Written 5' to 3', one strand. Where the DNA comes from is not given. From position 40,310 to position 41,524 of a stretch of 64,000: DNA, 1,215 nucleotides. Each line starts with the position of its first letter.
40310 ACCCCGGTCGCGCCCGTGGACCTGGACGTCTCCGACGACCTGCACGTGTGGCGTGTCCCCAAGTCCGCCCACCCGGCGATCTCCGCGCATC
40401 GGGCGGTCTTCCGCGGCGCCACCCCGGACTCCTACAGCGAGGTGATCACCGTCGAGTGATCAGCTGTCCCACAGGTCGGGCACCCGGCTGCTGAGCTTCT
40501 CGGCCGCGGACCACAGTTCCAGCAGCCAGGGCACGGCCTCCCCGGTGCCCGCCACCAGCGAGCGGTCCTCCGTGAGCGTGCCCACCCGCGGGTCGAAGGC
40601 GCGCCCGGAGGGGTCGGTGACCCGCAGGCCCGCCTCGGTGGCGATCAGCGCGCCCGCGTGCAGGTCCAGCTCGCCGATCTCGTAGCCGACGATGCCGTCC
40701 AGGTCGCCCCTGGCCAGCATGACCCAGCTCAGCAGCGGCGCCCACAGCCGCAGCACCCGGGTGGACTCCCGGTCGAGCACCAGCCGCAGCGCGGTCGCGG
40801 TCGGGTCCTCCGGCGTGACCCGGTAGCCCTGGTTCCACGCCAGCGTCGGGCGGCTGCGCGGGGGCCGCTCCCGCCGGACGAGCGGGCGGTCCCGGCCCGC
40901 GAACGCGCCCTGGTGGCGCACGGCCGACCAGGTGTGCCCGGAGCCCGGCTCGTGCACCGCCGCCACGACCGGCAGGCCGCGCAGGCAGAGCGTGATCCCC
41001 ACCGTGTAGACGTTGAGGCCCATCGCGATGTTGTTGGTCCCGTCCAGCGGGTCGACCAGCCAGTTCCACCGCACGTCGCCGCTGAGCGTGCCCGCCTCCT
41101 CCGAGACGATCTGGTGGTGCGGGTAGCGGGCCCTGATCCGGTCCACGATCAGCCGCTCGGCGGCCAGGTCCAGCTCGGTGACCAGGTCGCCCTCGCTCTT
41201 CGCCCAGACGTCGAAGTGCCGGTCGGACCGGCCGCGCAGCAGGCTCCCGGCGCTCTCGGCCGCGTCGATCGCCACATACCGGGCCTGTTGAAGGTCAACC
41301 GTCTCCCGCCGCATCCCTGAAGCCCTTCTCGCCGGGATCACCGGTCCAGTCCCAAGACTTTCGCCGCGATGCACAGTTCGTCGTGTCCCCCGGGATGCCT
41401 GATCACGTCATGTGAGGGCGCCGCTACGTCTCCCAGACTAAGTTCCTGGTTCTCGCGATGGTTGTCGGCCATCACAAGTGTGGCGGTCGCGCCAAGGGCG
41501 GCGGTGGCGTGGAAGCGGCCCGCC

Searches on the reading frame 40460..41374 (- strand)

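Call 53: search_protein_families(library=pfam, proteins=[window:40460-41374:-], max_evalue=0.001)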
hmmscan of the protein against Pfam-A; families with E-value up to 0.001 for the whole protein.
window:40460-41374:- (304 aa): 2 families
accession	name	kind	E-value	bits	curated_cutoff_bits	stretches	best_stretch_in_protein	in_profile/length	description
PF00459.30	Inositol_P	-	8e-42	144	27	1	27-269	1-252/271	Inositol monophosphatase family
PF00316.25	FBPase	-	0.00027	21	34.8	1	60-125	56-126/191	Fructose-1-6-bisphosphatase, N-terminal domain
